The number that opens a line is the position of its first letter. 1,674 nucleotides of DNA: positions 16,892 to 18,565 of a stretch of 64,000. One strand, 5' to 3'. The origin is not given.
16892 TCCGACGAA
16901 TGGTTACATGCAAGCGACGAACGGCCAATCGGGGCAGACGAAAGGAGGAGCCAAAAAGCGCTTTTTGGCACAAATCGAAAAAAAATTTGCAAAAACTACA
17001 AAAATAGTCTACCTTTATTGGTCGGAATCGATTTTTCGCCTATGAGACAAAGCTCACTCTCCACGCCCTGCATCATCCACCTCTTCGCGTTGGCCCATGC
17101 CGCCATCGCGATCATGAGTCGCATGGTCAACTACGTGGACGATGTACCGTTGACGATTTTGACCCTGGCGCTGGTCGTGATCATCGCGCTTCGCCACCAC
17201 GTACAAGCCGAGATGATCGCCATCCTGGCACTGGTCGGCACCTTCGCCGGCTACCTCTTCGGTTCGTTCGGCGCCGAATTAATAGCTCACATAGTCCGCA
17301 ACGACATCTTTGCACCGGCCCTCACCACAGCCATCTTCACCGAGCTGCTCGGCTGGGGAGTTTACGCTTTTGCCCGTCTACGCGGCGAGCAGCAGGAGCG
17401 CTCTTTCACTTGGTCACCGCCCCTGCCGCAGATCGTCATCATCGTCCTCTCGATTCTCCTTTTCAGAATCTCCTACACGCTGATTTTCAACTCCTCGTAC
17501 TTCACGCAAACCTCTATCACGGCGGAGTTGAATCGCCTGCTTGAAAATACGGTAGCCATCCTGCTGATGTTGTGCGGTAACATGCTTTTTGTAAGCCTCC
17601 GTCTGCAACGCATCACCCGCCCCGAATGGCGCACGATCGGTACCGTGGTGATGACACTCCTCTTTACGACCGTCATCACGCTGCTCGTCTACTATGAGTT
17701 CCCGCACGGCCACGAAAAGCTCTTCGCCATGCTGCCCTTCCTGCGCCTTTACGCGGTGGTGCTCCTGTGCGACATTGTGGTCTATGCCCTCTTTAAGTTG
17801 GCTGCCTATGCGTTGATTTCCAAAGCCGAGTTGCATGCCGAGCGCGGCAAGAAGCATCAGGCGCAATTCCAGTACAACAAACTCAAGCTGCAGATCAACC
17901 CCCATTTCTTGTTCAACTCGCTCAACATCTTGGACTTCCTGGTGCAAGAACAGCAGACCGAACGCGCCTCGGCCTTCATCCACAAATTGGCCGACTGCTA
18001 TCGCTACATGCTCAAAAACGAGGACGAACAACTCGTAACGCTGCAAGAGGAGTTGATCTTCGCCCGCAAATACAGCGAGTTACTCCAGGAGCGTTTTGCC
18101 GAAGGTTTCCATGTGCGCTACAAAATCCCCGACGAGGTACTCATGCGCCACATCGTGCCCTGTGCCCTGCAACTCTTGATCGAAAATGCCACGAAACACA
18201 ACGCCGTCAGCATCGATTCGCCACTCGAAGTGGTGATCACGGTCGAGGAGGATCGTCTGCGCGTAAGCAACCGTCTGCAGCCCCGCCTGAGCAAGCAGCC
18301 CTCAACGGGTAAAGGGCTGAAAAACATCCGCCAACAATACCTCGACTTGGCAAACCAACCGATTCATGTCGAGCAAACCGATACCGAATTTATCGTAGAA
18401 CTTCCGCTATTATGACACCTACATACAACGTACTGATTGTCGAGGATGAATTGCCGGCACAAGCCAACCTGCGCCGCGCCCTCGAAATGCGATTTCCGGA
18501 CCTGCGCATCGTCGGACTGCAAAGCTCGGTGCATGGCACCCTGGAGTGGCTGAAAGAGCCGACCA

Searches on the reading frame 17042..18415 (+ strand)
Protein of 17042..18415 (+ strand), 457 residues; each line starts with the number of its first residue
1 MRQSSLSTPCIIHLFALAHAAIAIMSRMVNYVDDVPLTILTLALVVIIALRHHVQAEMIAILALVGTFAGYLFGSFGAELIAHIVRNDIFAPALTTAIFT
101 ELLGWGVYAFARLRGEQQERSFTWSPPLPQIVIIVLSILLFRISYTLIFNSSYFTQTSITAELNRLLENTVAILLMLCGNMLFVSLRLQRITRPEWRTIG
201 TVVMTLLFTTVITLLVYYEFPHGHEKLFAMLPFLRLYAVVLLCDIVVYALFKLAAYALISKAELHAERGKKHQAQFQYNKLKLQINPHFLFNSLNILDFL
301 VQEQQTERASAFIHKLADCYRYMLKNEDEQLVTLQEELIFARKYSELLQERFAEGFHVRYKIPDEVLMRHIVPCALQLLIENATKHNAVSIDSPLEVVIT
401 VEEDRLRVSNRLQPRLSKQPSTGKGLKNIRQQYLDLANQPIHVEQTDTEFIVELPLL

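Call 3: search_protein_families(library=pfam, proteins=[window:17042-18415:+])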
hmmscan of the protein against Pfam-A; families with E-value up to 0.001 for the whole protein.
window:17042-18415:+ (457 aa): 1 family
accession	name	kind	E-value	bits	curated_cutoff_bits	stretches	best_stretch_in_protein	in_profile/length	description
PF06580.19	His_kinase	-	4.8e-22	78.4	25.2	1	277-354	2-79/81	Histidine kinase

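Call 6: find_homologous_proteins(query=window:17042-18415:+, max_evalue=1e-20)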
Query window:17042-18415:+ (457 aa): 3779 proteins with E <= 1e-20 among 8000 candidates; the best 120 are listed.
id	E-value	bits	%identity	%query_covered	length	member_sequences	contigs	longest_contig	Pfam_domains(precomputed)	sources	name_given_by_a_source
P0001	3.4e-292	987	99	100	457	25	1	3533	PF06580.20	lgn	-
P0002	3.6e-249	845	83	100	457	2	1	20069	PF06580.20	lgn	-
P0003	5.3e-245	831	81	100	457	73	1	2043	PF06580.20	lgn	-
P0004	6.3e-243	824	81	100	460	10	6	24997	PF06580.20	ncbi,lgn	-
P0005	5.0e-229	779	79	98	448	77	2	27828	PF06580.20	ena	-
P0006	1.4e-228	777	76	100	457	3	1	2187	PF06580.20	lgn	-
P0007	1.2e-227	774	75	100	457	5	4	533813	PF06580.20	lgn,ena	-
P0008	5.9e-226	768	76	100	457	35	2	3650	PF06580.20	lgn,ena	-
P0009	3.3e-224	763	75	100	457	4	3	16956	PF06580.20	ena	-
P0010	9.0e-224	761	75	100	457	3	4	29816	PF06580.20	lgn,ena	-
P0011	1.4e-216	738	75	100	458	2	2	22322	PF06580.20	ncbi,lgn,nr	ncbi:MAG: histidine kinase [Rikenellaceae bacterium]|nr:histidine kinase [Rikenellaceae bacterium]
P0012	5.6e-212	722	73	100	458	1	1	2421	PF06580.20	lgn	-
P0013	4.6e-202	690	70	100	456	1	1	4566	PF06580.20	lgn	-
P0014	3.8e-201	687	70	100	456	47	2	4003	PF06580.20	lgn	-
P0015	2.6e-197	674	67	99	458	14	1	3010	PF06580.20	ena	-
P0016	5.3e-196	670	67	100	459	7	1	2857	PF06580.20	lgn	-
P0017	6.3e-191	653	66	100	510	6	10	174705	PF06580.20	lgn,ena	-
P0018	1.2e-190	652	65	100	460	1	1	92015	PF06580.20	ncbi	-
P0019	4.0e-188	644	65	100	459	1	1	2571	PF06580.20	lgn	-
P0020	2.9e-187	641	65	100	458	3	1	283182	PF06580.20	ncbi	-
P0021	5.0e-187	640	63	100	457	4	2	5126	PF06580.20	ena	-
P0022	2.3e-186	638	63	100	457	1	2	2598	PF06580.20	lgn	-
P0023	3.5e-186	637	63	100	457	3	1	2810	PF06580.20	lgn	-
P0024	2.6e-185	635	64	100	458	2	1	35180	PF06580.20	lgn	-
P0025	4.9e-185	634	63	100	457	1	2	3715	PF06580.20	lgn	-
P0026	1.4e-184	632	64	100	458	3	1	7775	PF06580.20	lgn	-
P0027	1.5e-184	632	62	100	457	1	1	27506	PF06580.20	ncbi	-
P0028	1.5e-184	632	62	100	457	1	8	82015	PF06580.20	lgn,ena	-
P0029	2.2e-184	631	62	100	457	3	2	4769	PF06580.20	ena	-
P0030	4.1e-184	631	62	100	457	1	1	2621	PF06580.20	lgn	-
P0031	4.1e-183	627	62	100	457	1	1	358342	PF06580.20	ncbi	-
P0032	1.7e-182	625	62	100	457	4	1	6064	PF06580.20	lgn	-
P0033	6.2e-182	623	61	100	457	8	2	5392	PF06580.20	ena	-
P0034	2.3e-181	622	63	100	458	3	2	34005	PF06580.20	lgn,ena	-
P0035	2.6e-181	621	62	100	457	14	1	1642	PF06580.20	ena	-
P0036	7.8e-181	620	64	100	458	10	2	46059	PF06580.20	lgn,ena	-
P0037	1.2e-180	619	64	100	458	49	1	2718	PF06580.20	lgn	-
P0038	1.6e-180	619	61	100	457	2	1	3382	PF06580.20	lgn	-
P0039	3.2e-179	614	64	99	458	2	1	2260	PF06580.20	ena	-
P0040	3.2e-179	614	62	98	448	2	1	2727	PF06580.20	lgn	-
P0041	1.7e-178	612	62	100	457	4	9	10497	PF06580.20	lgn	-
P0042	2.8e-178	611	61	100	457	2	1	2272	PF06580.20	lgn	-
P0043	4.0e-178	611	62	100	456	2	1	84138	PF06580.20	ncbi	-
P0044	4.6e-178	611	60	100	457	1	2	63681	PF06580.20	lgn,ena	-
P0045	5.1e-178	611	64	100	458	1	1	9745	PF06580.20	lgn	-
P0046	2.1e-177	608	60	100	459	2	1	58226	PF06580.20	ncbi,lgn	-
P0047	4.7e-177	607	60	100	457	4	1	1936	PF06580.20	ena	-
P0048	6.1e-177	607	63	100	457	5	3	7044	PF06580.20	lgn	-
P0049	1.3e-176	606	60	100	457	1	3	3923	PF06580.20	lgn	-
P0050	1.0e-175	603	60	100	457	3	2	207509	PF06580.20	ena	-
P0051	2.4e-175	602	61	100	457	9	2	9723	PF06580.20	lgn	-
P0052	3.8e-175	601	62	100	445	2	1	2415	PF06580.20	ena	-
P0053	9.6e-175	600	61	100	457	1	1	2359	PF06580.20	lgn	-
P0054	1.0e-174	600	60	100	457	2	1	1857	PF06580.20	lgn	-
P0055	3.3e-173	595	60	100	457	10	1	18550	PF06580.20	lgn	-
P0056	1.2e-172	593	60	100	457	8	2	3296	PF06580.20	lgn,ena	-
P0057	3.2e-172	591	59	100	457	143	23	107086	PF06580.20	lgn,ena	-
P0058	2.2e-171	589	60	100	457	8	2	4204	PF06580.20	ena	-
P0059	2.7e-170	585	58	100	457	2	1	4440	PF06580.20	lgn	-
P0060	5.0e-170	584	60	100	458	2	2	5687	PF06580.20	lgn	-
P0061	2.6e-168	579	60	100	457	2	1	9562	PF06580.20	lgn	-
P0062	1.3e-165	570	58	100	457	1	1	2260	PF06580.20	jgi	-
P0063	8.8e-165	567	58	100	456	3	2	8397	PF06580.20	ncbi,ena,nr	ncbi:MAG: histidine kinase [Alistipes sp.]|nr:histidine kinase [Alistipes sp.]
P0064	4.3e-164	565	57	100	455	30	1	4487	PF06580.20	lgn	-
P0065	6.1e-164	564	58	100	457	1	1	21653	PF06580.20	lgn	-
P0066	1.2e-163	563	58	100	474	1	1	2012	PF06580.20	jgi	-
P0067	1.0e-162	560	57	100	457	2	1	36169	PF06580.20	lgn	-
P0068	2.4e-162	559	57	100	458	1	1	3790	PF06580.20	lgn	-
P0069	2.4e-162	559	56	100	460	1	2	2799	PF06580.20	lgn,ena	-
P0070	3.9e-162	558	57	100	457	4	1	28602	PF06580.20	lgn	-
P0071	5.9e-162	558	58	100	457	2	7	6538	PF06580.20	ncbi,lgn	ncbi:MAG: histidine kinase [Alistipes sp.]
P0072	1.8e-161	556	56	100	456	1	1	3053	PF06580.20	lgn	-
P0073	2.0e-161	556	56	100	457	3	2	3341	PF06580.20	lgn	-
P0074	3.6e-161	555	58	100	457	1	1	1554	PF06580.20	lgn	-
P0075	4.4e-161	555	58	100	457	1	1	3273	PF06580.20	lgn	-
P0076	7.6e-161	554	58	100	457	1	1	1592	PF06580.20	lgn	-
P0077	1.0e-160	554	58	100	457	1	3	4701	PF06580.20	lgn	-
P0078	1.0e-160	554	57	100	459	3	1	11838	PF06580.20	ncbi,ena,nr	ncbi:MAG: histidine kinase [Alistipes sp.]|nr:histidine kinase [Alistipes sp.]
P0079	2.0e-160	553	58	100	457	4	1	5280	PF06580.20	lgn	-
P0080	2.1e-160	552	57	100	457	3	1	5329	PF06580.20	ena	-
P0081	2.4e-160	552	56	100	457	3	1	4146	PF06580.20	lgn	-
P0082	3.2e-160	552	56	100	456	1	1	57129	PF06580.20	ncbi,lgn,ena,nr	ncbi:MAG: histidine kinase [Alistipes sp.]|nr:histidine kinase [Alistipes sp.]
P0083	3.9e-160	552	57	100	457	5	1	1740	PF06580.20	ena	-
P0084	3.4e-159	548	56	100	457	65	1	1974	PF06580.20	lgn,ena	-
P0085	5.2e-159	548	57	100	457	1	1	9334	PF06580.20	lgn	-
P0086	1.1e-158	547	56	100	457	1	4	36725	PF06580.20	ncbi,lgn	-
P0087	1.2e-158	547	56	100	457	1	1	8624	PF06580.20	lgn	-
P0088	9.8e-158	544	57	100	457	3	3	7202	PF06580.20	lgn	-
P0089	3.2e-157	542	56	100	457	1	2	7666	PF06580.20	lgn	-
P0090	4.3e-157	542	56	100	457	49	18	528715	PF06580.20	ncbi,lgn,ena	-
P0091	4.8e-157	541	56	100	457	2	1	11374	PF06580.20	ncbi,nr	ncbi:MAG: histidine kinase [Alistipes sp.]|nr:histidine kinase [Alistipes sp.]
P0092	3.1e-156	539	55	100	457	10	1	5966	PF06580.20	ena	-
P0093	3.8e-156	538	55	100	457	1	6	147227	PF06580.20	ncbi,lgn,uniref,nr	ncbi:sensor histidine kinase [Alistipes sp.]|uniref:sensor histidine kinase n=1 Tax=Alistipes sp. Ta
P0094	1.9e-155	536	57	100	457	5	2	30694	PF06580.20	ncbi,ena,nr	ncbi:MAG: histidine kinase [Alistipes sp.]|nr:histidine kinase [Alistipes sp.]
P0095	6.2e-155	534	55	100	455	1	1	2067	PF06580.20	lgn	-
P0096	8.5e-155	534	56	100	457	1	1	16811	PF06580.20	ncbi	-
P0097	8.6e-155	534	56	100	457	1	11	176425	PF06580.20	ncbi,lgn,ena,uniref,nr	ncbi:histidine kinase [uncultured Alistipes sp.]|uniref:sensor histidine kinase n=1 Tax=uncultured A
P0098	1.4e-154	533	56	100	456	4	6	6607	PF06580.20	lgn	-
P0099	1.5e-154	533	56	100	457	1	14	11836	PF06580.20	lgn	-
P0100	2.1e-154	533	56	100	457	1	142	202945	PF06580.20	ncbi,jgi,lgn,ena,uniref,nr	ncbi:histidine kinase [uncultured Alistipes sp.]|jgi:hypothetical protein|uniref:sensor histidine ki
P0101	2.2e-154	533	56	100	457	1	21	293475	PF06580.20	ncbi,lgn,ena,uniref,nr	ncbi:histidine kinase [uncultured Alistipes sp.]|uniref:sensor histidine kinase n=1 Tax=uncultured A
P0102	2.6e-154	532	56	100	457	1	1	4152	PF06580.20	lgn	-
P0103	2.8e-154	532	56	100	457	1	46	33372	PF06580.20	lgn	-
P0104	2.8e-154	532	56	100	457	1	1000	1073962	PF06580.20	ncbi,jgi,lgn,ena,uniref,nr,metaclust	ncbi:MAG: histidine kinase [Alistipes sp.]|jgi:two-component system LytT family sensor kinase|uniref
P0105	2.8e-154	532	56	100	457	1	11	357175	PF06580.20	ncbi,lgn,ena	-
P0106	2.8e-154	532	56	100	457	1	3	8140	PF06580.20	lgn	-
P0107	3.3e-154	532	56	100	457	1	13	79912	PF06580.20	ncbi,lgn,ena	-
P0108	3.7e-154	532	56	100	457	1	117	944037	PF06580.20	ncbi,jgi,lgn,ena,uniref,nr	ncbi:sensor histidine kinase [Alistipes muris]|uniref:sensor histidine kinase n=1 Tax=Alistipes TaxI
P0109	3.7e-154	532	56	100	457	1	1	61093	PF06580.20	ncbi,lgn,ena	-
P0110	6.8e-154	531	56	100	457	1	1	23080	PF06580.20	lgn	-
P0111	8.7e-154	531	56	100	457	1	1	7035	PF06580.20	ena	-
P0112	9.4e-154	531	56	100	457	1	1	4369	PF06580.20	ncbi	-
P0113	1.0e-153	530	56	100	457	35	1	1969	PF06580.20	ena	-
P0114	1.1e-153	530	56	100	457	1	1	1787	PF06580.20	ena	-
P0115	1.3e-153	530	56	100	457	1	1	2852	PF06580.20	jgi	-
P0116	1.5e-153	530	56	100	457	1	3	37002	PF06580.20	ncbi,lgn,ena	-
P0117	1.6e-153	530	56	100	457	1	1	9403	PF06580.20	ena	-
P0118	1.8e-153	530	56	100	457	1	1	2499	PF06580.20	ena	-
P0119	2.1e-153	529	56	100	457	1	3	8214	PF06580.20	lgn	-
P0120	2.5e-153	529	56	100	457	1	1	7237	PF06580.20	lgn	-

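Call 9: find_related_loci(query=A1, collection=genome_contigs, flank=8000)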
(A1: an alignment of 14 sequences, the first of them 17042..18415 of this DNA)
Query A1 (457 aa) in genome_contigs; peptide patterns used: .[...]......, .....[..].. (x = any residue, [..] = any of these).
600 stretches matched a pattern (row limit reached: there are more); 553 encode a relative of the query (tblastn E <= 1e-3); the best 80 are kept; 80 distinct loci.
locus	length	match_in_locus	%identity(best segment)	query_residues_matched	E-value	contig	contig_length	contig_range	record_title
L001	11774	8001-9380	81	1-457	0e+0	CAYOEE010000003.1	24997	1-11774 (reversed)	MAG TPA_asm: uncultured Alistipes sp. isolate SRP315200_co2_409 genome assembly, contig: NODE_1482_length_24997_cov_13.2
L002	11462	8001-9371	75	1-457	0e+0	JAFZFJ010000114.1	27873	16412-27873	MAG: Alistipes sp. isolate RGIG7716 Water_buffalos_Rectum-3__c247697, whole genome shotgun sequence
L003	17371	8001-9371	59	1-457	4e-175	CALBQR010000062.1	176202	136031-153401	MAG TPA_asm: uncultured Alistipes sp. isolate SRR6425774_bin.103_CONCOCT_v1.1_MAG genome assembly, contig: ERZ1767610.5,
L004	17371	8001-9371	55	1-457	2e-160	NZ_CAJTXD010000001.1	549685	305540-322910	MAG: uncultured Alistipes sp. isolate MGBC116833, whole genome shotgun sequence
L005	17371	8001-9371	55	1-457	7e-157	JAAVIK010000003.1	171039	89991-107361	MAG: Alistipes sp. isolate Mgla_MAG_48-bin_32 c_000000027107, whole genome shotgun sequence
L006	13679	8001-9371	57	1-457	5e-160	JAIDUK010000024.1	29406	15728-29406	MAG: Alistipes sp. isolate SC0368_S15_1 SC0368_S15_1_contig_24, whole genome shotgun sequence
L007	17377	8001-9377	46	2-457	6e-116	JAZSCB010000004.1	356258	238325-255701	MAG: Alistipes sp. isolate T1900044923_TS20190389.MAGScoT_cleanbin_000002 SGB_3360_k141_541777, whole genome shotgun seq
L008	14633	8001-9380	42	1-457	3e-115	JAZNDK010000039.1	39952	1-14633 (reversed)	MAG: Alistipes sp. isolate T1900044727_TS20190193.MAGScoT_cleanbin_000050 SGB_1968_k141_1100618, whole genome shotgun se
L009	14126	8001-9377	42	2-457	5e-113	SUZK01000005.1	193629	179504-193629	MAG: Rikenellaceae bacterium isolate SIG174 NODE_249_length_193629_cov_15.725403, whole genome shotgun sequence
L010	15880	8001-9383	42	1-457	2e-108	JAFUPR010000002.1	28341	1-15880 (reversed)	MAG: Alistipes sp. isolate RGIG4712 Roe_deer_Rectum.Co__c14529, whole genome shotgun sequence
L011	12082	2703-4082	41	2-457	2e-105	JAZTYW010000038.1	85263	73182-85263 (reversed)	MAG: Alistipes sp. isolate T1900045325_YK20190014.MAGScoT_cleanbin_000025 SGB_6435_k141_1771303, whole genome shotgun se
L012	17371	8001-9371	40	5-457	3e-105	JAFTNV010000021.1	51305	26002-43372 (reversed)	MAG: Alistipes sp. isolate RGIG3988 Roe_deer_Cecum-4__c2068, whole genome shotgun sequence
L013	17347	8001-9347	38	5-457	5e-103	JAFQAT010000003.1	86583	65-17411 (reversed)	MAG: Bacteroidales bacterium isolate RGIG1649 Goat_Cecum-1__c33037, whole genome shotgun sequence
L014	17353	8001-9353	40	11-457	2e-102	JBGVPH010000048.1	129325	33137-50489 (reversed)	MAG: Candidatus Cryptobacteroides sp. isolate fecal_MAG_192 fecal_MAG_192_contig_0048, whole genome shotgun sequence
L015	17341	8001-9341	38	5-457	1e-98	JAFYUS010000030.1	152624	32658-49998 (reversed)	MAG: Bacteroidales bacterium isolate RGIG7439 Water_buffalos_Colon-1__c334005, whole genome shotgun sequence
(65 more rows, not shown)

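Call 46: search_protein_families(library=pfam, proteins=[L003:481-1644:-, L003:6401-7726:-, L003:10688-11743:+, L003:11733-13100:+, L007:11149-13608:+, L007:14072-16360:-, L007:10065-11267:-, L015:558-1715:-, L005:12251-14527:+, L015:10113-11534:-])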
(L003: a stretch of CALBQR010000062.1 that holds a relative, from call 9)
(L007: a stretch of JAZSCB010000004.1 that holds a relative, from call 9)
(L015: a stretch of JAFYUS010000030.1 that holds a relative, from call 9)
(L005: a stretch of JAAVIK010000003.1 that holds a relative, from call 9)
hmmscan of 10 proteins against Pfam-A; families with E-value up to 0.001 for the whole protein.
L003:481-1644:- (387 aa): 1 family
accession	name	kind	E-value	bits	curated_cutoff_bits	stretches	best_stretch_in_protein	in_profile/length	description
PF14292.12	SusE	-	2.5e-11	44.1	25.2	1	24-112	4-94/106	SusE outer membrane protein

L003:6401-7726:- (441 aa): 2 families
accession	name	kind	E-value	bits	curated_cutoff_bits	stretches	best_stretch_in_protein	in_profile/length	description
PF07690.21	MFS_1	-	8.7e-26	91.1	33.4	2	15-269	1-227/347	Major Facilitator Superfamily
PF13347.12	MFS_2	-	7e-20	71.4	27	1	39-401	27-376/427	MFS/sugar transport protein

L003:10688-11743:+ (351 aa): 2 families
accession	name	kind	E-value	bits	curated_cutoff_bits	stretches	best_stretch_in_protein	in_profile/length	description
PF01758.21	SBF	-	1.6e-36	126.2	24.3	1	59-250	2-189/191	Sodium Bile acid symporter family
PF13593.11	SBF_like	-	1e-11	45.2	25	1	57-288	35-260/313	SBF-like CPA transporter family (DUF4137)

L003:11733-13100:+ (455 aa): 1 family
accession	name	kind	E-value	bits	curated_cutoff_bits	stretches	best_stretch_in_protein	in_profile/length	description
PF01553.26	Acyltransferase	-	1.8e-21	76.7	23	1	43-181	2-131/132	Acyltransferase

L007:11149-13608:+ (819 aa): 7 families
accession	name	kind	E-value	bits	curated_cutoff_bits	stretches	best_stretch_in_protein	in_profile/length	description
PF13614.12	AAA_31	-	4.2e-13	50.1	27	1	595-721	1-131/177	AAA domain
PF13807.11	GNVR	-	9e-10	38.8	27.7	1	450-525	3-78/82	G-rich domain on putative tyrosine kinase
PF02706.20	Wzz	-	4.2e-08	33.8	25.5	1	23-114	4-91/91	Chain length determinant protein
PF01656.29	CbiA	-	2.1e-07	31.4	25.4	1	599-683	2-78/125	CobQ/CobB/MinD/ParA nucleotide binding domain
PF10609.15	ParA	-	7.9e-06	25.9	27.1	1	596-682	4-93/246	NUBPL iron-transfer P-loop NTPase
PF13481.12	AAA_25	-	0.00033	20.8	27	1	599-719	36-155/195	AAA domain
PF09140.17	MipZ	-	0.00063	19.6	20.7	0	597-718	2-109/262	ATPase MipZ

L007:14072-16360:- (762 aa): 1 family
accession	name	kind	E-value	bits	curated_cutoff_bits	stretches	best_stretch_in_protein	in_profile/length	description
PF00041.27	fn3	-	0.00025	21.6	25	0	451-508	11-71/84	Fibronectin type III domain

L007:10065-11267:- (400 aa): 0 families

L015:558-1715:- (385 aa): 2 families
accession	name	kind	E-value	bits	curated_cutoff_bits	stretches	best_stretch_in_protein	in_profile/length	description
PF16411.10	SusF_SusE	-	1.9e-43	149.1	27.5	1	176-384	2-167/167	Outer membrane protein SusF_SusE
PF14292.12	SusE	-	6.2e-11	42.9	25.2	1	23-118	3-96/106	SusE outer membrane protein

L005:12251-14527:+ (758 aa): 3 families
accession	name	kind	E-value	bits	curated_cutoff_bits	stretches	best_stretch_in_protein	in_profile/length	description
PF03632.21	Glyco_hydro_65m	-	2.8e-131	438.3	27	1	313-679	1-370/371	Glycosyl hydrolase family 65 central catalytic domain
PF03636.21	Glyco_hydro_65N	-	1.8e-63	214.8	26.6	1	15-256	2-232/233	Glycosyl hydrolase family 65, N-terminal domain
PF03633.20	Glyco_hydro_65C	-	7.6e-16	58.1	22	1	689-749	1-62/62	Glycosyl hydrolase family 65, C-terminal domain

L015:10113-11534:- (473 aa): 3 families
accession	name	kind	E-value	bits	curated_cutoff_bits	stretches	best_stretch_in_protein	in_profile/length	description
PF07690.21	MFS_1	-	1.2e-41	143.2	33.4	1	58-422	3-345/347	Major Facilitator Superfamily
PF17647.6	DUF5518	-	0.00015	22.3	27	1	191-241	17-70/116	Family of unknown function (DUF5518)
PF00854.27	PTR2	-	0.00095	18.6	27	1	183-237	67-120/392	POT family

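Call 47: search_protein_families(library=ncbifam, proteins=[window:17042-18415:+], max_evalue=0.001)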
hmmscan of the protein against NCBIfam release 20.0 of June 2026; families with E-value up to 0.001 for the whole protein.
window:17042-18415:+ (457 aa): 0 families

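Call 56: predict_structure(alignment_id=A1)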
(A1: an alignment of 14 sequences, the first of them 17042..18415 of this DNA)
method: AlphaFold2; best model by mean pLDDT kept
length: 457 residues; sequences in the alignment: 14
mean_pLDDT: 70.7   pTM: 0.35
mean pLDDT of the five models: 70.7, 69.6, 68.2, 64.9, 62.4
residues with pLDDT >= 90: 19; 70-90: 249; 50-70: 136; < 50: 53
segments of 3 or more residues with pLDDT < 50: 1-4, 117-124, 147-157, 268-274, 276-288, 322-329
pLDDT, mean of each block of 10 residues (from residue 1): 64 85 73 66 81 70 73 67 75 78 82 58 52 64 52 48 77 85 67 70 83 85 72 75 79 74 54 46 46 59 61 57 49 80 75 78 89 79 73 86 90 65 66 78 85 90
secondary structure, 60 per line:
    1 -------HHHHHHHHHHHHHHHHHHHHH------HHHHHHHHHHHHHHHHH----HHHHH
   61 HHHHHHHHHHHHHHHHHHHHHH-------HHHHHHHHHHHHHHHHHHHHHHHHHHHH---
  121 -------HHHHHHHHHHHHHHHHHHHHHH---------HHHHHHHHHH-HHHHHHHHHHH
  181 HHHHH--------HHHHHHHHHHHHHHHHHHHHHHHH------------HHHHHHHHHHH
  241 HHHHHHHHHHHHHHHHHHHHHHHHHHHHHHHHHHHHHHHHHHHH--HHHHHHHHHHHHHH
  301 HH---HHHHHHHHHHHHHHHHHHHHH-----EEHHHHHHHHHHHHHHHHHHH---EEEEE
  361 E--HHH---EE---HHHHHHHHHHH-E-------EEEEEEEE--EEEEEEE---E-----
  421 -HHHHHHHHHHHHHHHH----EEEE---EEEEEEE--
elements in order: H8-28 H35-51 H56-82 H90-117 H128-149 H159-168 H170-185 H194-217 H230-284 H287-302 H306-326 H334-352 E356-361 H375-385 E395-402 E405-411 H422-437 E442-445 E449-455

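Call 61: find_encoding_contigs(protein=P0002, flank=2000, max_places=2)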
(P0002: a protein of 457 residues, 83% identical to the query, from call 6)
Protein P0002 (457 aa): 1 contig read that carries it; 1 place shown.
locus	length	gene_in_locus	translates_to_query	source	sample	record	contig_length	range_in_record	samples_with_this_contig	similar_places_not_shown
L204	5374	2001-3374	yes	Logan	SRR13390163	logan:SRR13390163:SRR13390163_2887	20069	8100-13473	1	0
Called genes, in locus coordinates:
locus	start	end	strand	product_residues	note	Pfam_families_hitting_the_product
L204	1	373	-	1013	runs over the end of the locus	PF13620:CarboxypepD_reg, PF13715:CarbopepD_reg_2, PF07715:Plug, PF00593:TonB_dep_Rec_b-barrel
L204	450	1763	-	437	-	PF07690:MFS_1, PF13347:MFS_2, PF07690:MFS_1 (weak)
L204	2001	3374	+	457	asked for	PF06580:His_kinase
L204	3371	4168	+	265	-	PF00072:Response_reg, PF04397:LytTR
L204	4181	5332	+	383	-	PF02922:CBM_48 (weak), PF00756:Esterase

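Call 62: find_encoding_contigs(protein=window:17042-18415:+, flank=1500, max_places=4)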
Protein window:17042-18415:+ (457 aa): 23 contigs read that carry it; 4 places shown.
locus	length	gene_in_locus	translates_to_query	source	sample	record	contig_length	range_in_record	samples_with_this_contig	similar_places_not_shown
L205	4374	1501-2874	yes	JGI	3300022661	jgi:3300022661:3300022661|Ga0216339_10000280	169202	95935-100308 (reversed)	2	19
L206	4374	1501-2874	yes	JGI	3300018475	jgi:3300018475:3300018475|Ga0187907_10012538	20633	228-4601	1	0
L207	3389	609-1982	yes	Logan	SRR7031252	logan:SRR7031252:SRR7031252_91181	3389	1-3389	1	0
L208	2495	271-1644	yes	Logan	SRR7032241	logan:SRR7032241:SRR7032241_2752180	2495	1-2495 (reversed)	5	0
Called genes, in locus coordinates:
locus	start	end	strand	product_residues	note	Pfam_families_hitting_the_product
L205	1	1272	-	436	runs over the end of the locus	PF07690:MFS_1, PF13347:MFS_2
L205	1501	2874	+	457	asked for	PF06580:His_kinase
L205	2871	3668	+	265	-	PF00072:Response_reg, PF04397:LytTR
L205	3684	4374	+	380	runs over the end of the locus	PF02922:CBM_48, PF00756:Esterase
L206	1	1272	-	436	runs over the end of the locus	PF07690:MFS_1, PF13347:MFS_2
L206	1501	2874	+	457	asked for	PF06580:His_kinase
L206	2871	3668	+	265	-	PF00072:Response_reg, PF04397:LytTR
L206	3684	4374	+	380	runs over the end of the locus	PF02922:CBM_48, PF00756:Esterase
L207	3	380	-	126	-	?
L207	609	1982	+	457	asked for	PF06580:His_kinase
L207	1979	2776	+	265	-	PF00072:Response_reg, PF04397:LytTR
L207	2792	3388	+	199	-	?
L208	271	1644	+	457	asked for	PF06580:His_kinase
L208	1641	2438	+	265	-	PF00072:Response_reg, PF04397:LytTR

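Call 69: search_protein_families(library=pfam, proteins=[window:17042-18415:+], max_evalue=10)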
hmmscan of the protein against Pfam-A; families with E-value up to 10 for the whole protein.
window:17042-18415:+ (457 aa): 5 families
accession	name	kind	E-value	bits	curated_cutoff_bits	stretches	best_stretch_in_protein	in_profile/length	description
PF06580.19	His_kinase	-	4.8e-22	78.4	25.2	1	277-354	2-79/81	Histidine kinase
PF09964.14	DUF2198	-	0.063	13.8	25.7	1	38-74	27-63/72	Uncharacterized protein conserved in bacteria (DUF2198)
PF02518.31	HATPase_c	-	0.085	13.7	26.4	1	376-456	10-109/111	Histidine kinase-, DNA gyrase B-, and HSP90-like ATPase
PF10856.13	DUF2678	-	2.7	8.4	27.8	1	124-184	54-114/118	Protein of unknown function (DUF2678)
PF17025.10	DUF5099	-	3.5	8.6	27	1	236-270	55-87/108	Domain of unknown function (DUF5099)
